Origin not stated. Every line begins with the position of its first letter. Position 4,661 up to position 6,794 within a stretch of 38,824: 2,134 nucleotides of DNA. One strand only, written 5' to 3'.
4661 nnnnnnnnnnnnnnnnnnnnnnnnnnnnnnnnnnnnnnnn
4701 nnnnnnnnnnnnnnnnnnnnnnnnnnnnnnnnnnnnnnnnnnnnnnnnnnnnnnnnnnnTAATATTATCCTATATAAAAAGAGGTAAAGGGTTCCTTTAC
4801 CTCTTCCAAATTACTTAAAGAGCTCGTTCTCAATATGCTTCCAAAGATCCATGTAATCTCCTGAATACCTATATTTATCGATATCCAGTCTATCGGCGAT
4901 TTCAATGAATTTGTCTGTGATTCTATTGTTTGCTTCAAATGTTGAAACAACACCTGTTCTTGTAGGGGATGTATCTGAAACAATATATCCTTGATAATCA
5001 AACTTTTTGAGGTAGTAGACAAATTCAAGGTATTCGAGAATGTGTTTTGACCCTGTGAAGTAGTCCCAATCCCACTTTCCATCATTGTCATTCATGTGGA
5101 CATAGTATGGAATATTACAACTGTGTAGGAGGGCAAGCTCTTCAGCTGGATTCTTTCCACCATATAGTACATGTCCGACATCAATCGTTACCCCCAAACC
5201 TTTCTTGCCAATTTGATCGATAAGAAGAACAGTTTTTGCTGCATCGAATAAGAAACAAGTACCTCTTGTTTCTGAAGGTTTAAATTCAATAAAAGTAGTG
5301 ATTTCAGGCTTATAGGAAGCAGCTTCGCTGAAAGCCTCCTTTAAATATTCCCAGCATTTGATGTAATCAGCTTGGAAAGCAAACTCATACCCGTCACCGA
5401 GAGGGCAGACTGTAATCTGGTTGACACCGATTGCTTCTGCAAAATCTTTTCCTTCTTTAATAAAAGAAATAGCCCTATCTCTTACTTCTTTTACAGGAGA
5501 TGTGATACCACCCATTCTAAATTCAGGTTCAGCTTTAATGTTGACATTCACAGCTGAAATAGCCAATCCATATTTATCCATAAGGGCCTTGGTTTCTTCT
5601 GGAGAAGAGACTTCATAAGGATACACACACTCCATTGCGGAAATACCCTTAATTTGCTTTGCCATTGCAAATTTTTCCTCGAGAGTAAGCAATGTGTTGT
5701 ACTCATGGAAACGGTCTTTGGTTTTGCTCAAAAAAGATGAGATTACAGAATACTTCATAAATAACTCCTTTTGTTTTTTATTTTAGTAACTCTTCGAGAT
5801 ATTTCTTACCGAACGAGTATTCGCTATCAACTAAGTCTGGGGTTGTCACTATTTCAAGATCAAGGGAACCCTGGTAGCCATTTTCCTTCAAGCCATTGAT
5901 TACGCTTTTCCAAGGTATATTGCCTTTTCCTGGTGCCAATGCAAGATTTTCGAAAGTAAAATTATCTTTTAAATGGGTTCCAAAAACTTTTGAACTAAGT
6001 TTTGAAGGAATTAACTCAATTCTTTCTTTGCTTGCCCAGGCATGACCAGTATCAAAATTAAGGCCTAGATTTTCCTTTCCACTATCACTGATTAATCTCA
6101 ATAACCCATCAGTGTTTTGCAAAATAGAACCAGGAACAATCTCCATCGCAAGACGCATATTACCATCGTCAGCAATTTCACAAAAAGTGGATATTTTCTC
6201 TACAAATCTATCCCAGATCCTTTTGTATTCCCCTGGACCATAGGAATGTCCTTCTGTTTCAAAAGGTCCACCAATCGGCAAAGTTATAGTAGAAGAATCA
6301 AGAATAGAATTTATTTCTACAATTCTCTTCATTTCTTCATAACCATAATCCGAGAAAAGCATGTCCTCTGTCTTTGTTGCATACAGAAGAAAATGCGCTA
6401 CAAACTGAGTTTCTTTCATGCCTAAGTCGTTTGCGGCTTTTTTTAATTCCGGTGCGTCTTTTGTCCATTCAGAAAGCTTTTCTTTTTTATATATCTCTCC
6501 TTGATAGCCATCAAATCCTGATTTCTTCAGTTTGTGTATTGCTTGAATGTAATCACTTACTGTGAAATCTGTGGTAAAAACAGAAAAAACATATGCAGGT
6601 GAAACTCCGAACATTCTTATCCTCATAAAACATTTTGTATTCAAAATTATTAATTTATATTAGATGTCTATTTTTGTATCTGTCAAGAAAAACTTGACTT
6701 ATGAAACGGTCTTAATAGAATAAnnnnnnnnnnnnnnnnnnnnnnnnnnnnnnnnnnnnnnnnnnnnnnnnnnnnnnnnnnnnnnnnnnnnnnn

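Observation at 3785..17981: Acid-sugar catabolic locus mixing modules of known DUF1537 and transketolase pathways, without their usual C-C-breaking enzymes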

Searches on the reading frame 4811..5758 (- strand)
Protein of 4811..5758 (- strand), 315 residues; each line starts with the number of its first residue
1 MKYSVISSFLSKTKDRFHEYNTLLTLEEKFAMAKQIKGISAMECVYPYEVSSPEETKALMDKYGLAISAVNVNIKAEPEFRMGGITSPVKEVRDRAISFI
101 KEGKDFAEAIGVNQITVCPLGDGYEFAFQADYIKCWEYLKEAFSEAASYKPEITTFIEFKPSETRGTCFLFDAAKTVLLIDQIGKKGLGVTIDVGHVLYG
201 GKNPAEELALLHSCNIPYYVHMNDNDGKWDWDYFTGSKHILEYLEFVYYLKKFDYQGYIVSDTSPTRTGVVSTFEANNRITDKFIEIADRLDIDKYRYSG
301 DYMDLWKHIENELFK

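Call 3: search_protein_families(library=pfam, proteins=[window:4811-5758:-])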
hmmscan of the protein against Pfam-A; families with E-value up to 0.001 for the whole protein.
window:4811-5758:- (315 aa): 1 family
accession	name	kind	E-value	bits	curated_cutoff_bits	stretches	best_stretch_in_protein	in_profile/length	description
PF01261.30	AP_endonuc_2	-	3.7e-22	79.7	31.1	1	31-264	2-230/249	Xylose isomerase-like TIM barrel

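Call 5: search_protein_families(library=ncbifam, proteins=[window:4811-5758:-], max_evalue=0.01)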
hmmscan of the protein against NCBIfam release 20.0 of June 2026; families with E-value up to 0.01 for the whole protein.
window:4811-5758:- (315 aa): 8 families
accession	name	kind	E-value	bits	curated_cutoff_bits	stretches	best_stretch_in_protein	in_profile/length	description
TIGR02631.1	xylA_Arthro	equivalog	3.7e-17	62.4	447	1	58-269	75-292/382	xylose isomerase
TIGR02635.1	RhaI_grampos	equivalog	2.1e-10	40.1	531.35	1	50-200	68-218/378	L-rhamnose isomerase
TIGR03234.1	OH-pyruv-isom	equivalog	1.9e-09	37.2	353.45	1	24-269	14-246/254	hydroxypyruvate isomerase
NF041099.2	keto_glucon_epim_IolO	equivalog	5.4e-08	32.5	300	1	24-271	21-254/269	5-keto-L-gluconate epimerase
NF003998.0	PRK05474.1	subfamily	3.3e-07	29.4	459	1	72-245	142-320/439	xylose isomerase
TIGR02630.1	xylose_isom_A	equivalog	2.1e-06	26.9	533.25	1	72-234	140-307/435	xylose isomerase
NF043033.1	OxoTetrIsom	equivalog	1.1e-05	25.4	325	1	27-265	18-239/251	2-oxo-tetronate isomerase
TIGR02629.1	L_rham_iso_rhiz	equivalog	5.5e-05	22.2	646.75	1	37-196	84-248/412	L-rhamnose catabolism isomerase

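Call 38: search_solved_structures(query=window:4811-5758:-, max_evalue=0.001)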
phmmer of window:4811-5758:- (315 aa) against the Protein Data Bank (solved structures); distinct sequences matched with E-value up to 0.001: 45.
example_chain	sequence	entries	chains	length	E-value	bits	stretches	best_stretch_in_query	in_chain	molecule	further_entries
3ktc_A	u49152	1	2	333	8e-34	120.5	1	20-295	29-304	Xylose isomerase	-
1bxb_A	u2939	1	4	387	7.5e-12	48.3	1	57-267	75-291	XYLOSE ISOMERASE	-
1muw_A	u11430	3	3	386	3.7e-09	39.5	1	57-270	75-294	XYLOSE ISOMERASE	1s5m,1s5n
1xim_A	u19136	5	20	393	4.6e-09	39.2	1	57-250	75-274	D-XYLOSE ISOMERASE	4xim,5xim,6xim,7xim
2xin_A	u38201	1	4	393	4.6e-09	39.2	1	57-250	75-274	D-XYLOSE ISOMERASE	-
1bxc_A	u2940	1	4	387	4.7e-09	39.1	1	57-267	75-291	XYLOSE ISOMERASE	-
3xim_A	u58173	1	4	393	4.9e-09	39.1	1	57-250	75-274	D-XYLOSE ISOMERASE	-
1xya_A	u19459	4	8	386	5.9e-09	38.8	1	57-270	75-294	XYLOSE ISOMERASE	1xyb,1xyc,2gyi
5y4j_A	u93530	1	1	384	8.4e-09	38.3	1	58-268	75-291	Xylose isomerase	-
8wdg_A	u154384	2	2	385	8.5e-09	38.3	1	58-268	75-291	Xylose isomerase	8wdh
7dmm_A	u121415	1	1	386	8.5e-09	38.3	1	58-268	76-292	Xylose isomerase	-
5avh_A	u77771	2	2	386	8.5e-09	38.3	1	58-268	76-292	Xylose isomerase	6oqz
3gnx_A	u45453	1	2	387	8.6e-09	38.3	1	58-268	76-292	Xylose isomerase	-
1o1h_A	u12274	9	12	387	8.6e-09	38.3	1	58-268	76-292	Xylose isomerase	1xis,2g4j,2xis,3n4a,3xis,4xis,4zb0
1oad_A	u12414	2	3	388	8.6e-09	38.3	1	58-268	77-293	XYLOSE ISOMERASE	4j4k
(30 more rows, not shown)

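Call 82: search_dna_similar(query=window:4811-5758:-, collection=plasmids, mode=protein, max_rows=12)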
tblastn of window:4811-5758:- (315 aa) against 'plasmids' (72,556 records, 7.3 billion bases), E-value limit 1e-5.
Records with a match: 131; places in all: 135; records where one place covers at least 80% of the query: 126.
Best place of each record, by identity: <60% 131.
By first word of the organism name: Rhizobium 48; Agrobacterium 15; Pantoea 11; Sinorhizobium 9; Lactiplantibacillus 8; Paracoccus 5; Labrenzia 4; Roseibium 3; Streptomyces 3; Klebsiella 3; and 16 more.
By predicted mobility (MOB-suite, as given by PLSDB): non-mobilizable 63; conjugative 50; mobilizable 18.
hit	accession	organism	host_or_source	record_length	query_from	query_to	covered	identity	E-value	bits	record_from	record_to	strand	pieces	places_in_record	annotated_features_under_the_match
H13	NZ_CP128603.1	Roseibium aggregatum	cell culture,marine biofilms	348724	2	275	87%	38.7%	3e-59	211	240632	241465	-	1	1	sugar phosphate isomerase/epimerase family protein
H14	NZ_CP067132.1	Paracoccus seriniphilus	cell culture,washing water of Bugula ...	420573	2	289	91%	36.4%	1e-57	207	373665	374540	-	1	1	sugar phosphate isomerase/epimerase family protein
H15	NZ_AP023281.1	Agrobacterium vitis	Vitis vinifera,grapevine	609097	6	300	94%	32.9%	1e-40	158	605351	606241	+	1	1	TIM barrel protein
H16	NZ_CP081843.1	Agrobacterium vitis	Vitis,Cell culture,South Africa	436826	6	300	94%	32.9%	7e-40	155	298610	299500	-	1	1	TIM barrel protein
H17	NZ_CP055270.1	Agrobacterium vitis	Vitis vinifera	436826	6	300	94%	32.9%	7e-40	155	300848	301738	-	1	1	TIM barrel protein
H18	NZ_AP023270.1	Agrobacterium vitis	Vitis vinifera,grapevine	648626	6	300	94%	32.5%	7e-41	158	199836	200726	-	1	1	TIM barrel protein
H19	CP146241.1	Agrobacterium vitis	Vitis vinifera,cell culture,Grape gall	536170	6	300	94%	32.5%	5e-40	156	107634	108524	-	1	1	TIM barrel protein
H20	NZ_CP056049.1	Agrobacterium vitis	Vitis vinifera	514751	6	300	94%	32.5%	5e-40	156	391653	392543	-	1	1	TIM barrel protein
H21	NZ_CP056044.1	Agrobacterium vitis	Vitis vinifera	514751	6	300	94%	32.5%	5e-40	156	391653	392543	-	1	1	TIM barrel protein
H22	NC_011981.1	Allorhizobium ampelinum S4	Vitis vinifera cv. 'Izsaki Sarfeher'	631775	6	300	94%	32.5%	1e-39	154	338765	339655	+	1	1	sugar phosphate isomerase/epimerase family protein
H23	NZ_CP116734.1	Agrobacterium tumefaciens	Gaillardia,cell culture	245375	6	300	94%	32.5%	3e-39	154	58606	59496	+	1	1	TIM barrel protein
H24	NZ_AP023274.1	Agrobacterium vitis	Vitis vinifera,grapevine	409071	6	300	94%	32.5%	7e-39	152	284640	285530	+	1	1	TIM barrel protein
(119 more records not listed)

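Call 83: get_annotated_region(hit=H13, flank=9000)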
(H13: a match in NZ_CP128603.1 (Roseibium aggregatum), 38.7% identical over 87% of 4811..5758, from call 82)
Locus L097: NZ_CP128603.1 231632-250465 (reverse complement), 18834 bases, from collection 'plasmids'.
description: Roseibium aggregatum strain S1616 plasmid unnamed2, complete sequence
organism: Roseibium aggregatum (NCBI taxid 187304)
taxonomy: Bacteria; Pseudomonadota; Alphaproteobacteria; Hyphomicrobiales; Stappiaceae; Roseibium; Roseibium aggregatum
host: -; source: cell culture,marine biofilms; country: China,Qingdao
typing (MOB-suite, as given by PLSDB): non-mobilizable
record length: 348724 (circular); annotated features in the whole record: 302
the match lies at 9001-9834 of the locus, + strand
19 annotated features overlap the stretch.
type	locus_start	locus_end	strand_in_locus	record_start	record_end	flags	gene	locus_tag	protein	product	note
CDS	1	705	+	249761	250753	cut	-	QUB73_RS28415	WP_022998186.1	TRAP transporter substrate-binding protein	-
CDS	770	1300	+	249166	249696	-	-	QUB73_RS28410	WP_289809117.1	TRAP transporter small permease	-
CDS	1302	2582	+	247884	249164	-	-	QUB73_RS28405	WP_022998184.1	TRAP transporter large permease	GO:0008643 - carbohydrate transport [Evidence IEA]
CDS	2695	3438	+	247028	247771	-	-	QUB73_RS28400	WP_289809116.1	glucose 1-dehydrogenase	-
CDS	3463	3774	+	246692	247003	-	-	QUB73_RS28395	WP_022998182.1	cupin domain-containing protein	-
CDS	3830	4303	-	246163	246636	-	-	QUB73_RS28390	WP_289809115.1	hypothetical protein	-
CDS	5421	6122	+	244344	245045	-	-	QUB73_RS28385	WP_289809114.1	GntR family transcriptional regulator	-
CDS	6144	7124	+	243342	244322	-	-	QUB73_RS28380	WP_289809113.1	TRAP transporter substrate-binding protein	-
CDS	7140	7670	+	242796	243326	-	-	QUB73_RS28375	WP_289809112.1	TRAP transporter small permease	-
CDS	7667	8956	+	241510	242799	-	-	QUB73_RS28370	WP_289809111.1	TRAP transporter large permease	GO:0008643 - carbohydrate transport [Evidence IEA]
CDS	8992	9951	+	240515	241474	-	-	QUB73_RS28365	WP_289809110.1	sugar phosphate isomerase/epimerase family protein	-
CDS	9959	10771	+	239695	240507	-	-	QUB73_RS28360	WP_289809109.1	sugar phosphate isomerase/epimerase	-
CDS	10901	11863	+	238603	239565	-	-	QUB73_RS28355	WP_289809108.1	aldose epimerase family protein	GO:0005975 - carbohydrate metabolic process [Evidence IEA]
CDS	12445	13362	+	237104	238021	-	-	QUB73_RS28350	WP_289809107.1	LysR family transcriptional regulator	GO:0006355 - regulation of DNA-templated transcription [Evidence IEA]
CDS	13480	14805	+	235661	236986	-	-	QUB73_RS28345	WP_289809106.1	extracellular solute-binding protein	-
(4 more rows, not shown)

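Call 84: get_annotated_region(hit=H22, flank=9000)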
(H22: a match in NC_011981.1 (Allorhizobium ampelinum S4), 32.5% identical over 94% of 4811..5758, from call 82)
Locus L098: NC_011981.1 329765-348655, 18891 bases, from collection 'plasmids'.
description: Allorhizobium ampelinum S4 plasmid pAtS4e, complete sequence
organism: Allorhizobium ampelinum S4 (NCBI taxid 311402)
taxonomy: Bacteria; Pseudomonadota; Alphaproteobacteria; Hyphomicrobiales; Rhizobiaceae; Allorhizobium; Allorhizobium ampelinum; Allorhizobium ampelinum S4
host: -; source: Vitis vinifera cv. 'Izsaki Sarfeher'; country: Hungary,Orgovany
typing (MOB-suite, as given by PLSDB): conjugative; replicon rep_cluster_287; relaxase MOBQ; mating-pair formation MPF_T
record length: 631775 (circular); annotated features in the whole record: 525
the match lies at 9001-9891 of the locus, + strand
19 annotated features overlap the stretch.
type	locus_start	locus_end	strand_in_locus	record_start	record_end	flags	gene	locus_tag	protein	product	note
CDS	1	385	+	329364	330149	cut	-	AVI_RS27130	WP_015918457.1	hypothetical protein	-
CDS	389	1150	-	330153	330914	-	-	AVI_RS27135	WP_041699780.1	FadR/GntR family transcriptional regulator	-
CDS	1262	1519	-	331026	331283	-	-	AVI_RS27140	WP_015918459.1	WGR domain-containing protein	-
CDS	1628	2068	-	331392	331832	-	-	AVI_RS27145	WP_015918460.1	RbsD/FucU domain-containing protein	GO:0005996 - monosaccharide metabolic process [Evidence IEA]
CDS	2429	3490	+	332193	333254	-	ugpC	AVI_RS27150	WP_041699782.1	sn-glycerol-3-phosphate ABC transporter ATP-binding protein UgpC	-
CDS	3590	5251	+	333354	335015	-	-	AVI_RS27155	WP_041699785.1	sugar ABC transporter substrate-binding protein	-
CDS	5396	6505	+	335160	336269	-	-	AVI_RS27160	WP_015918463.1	sugar ABC transporter permease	-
CDS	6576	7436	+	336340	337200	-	-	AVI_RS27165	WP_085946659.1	carbohydrate ABC transporter permease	GO:0008643 - carbohydrate transport [Evidence IEA]; GO:0055085 - transmembrane transport [Evidence IEA]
CDS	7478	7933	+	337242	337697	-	-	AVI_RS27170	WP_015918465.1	RbsD/FucU family protein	-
CDS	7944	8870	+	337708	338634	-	rbsK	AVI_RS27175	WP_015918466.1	ribokinase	GO:0019303 - D-ribose catabolic process [Evidence IEA]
CDS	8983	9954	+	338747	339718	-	-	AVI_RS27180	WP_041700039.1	sugar phosphate isomerase/epimerase family protein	-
CDS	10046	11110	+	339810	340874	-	-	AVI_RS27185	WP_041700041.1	substrate-binding domain-containing protein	-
CDS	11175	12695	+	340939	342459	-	-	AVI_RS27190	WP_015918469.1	sugar ABC transporter ATP-binding protein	-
CDS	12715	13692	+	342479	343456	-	-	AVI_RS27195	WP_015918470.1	ABC transporter permease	GO:0008643 - carbohydrate transport [Evidence IEA]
CDS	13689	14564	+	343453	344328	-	-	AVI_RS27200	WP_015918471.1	MurR/RpiR family transcriptional regulator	-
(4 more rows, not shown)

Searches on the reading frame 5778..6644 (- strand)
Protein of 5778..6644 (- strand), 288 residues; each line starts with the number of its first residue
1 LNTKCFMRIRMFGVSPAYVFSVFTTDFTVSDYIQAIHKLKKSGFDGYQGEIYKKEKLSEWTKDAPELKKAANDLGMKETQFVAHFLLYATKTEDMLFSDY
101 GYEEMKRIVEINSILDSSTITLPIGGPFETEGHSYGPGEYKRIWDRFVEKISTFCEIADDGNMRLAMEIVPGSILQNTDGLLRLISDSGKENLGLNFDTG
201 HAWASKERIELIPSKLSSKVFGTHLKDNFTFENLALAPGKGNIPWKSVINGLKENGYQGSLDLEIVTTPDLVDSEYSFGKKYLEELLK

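Call 3: search_protein_families(library=pfam, proteins=[window:5778-6644:-])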
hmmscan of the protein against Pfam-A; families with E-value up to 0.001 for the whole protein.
window:5778-6644:- (288 aa): 1 family
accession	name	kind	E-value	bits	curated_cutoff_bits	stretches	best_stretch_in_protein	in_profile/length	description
PF01261.30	AP_endonuc_2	-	5.2e-28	98.8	31.1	1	37-273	2-240/249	Xylose isomerase-like TIM barrel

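Call 5: search_protein_families(library=ncbifam, proteins=[window:5778-6644:-], max_evalue=0.01)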
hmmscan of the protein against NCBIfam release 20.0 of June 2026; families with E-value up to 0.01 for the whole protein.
window:5778-6644:- (288 aa): 10 families
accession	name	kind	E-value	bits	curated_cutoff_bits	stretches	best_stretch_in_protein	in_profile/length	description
NF051856.1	PsicseEpim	equivalog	1.2e-11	45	300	1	29-264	15-244/287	D-psicose 3-epimerase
TIGR04379.1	myo_inos_iolE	equivalog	3.6e-11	43.1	290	1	143-227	127-211/290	myo-inosose-2 dehydratase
NF007360.0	PRK09856.1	equivalog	5e-11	42.6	305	1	139-268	119-251/276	fructoselysine 3-epimerase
NF041099.2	keto_glucon_epim_IolO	equivalog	1.1e-09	38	300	1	102-287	92-268/269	5-keto-L-gluconate epimerase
TIGR03234.1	OH-pyruv-isom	equivalog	7.7e-08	32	353.45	1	148-270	122-245/254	hydroxypyruvate isomerase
NF009688.0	PRK13209.1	subfamily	1.3e-06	27.7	317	1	145-264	134-253/286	L-ribulose-5-phosphate 3-epimerase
TIGR00542.1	hxl6Piso_put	equivalog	0.00098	18.5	272.15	1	145-267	129-251/279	L-ribulose-5-phosphate 3-epimerase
NF041277.1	coba_remo_CbiR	equivalog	0.0023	17.5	105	1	102-274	84-243/249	cobamide remodeling phosphodiesterase CbiR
NF009689.0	PRK13210.1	subfamily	0.0045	16.2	200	0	144-269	129-260/286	L-ribulose-5-phosphate 3-epimerase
NF007444.0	PRK09997.1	equivalog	0.0077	15.7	465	0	170-264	150-240/258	hydroxypyruvate isomerase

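Call 39: search_solved_structures(query=window:5778-6644:-, max_evalue=0.001)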
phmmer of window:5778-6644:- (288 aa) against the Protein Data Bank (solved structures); distinct sequences matched with E-value up to 0.001: 9.
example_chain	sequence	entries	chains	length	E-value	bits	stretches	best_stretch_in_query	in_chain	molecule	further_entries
3wqo_A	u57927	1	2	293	2.3e-13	53.4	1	135-284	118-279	Uncharacterized protein MJ1311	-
4q7i_A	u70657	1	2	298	1.1e-05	28.2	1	22-264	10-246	D-tagatose 3-epimerase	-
4pfh_A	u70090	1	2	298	1.1e-05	28.2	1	21-264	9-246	D-tagatose 3-epimerase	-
2ou4_A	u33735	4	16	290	1.3e-05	28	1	22-264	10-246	D-tagatose 3-epimerase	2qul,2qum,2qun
4pgl_A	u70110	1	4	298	1.4e-05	27.9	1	20-264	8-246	D-tagatose 3-epimerase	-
4xsl_A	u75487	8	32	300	1.5e-05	27.8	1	22-264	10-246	D-tagatose 3-epimerase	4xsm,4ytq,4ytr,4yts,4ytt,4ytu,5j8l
2hk0_A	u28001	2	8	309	5.2e-05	26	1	36-265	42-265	D-PSICOSE 3-EPIMERASE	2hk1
2zvr_A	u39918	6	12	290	0.00016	24.4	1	139-287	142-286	Uncharacterized protein TM_0416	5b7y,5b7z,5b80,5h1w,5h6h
7x7w_A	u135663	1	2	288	0.00082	22.1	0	140-264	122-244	D-PSICOSE 3-EPIMERASE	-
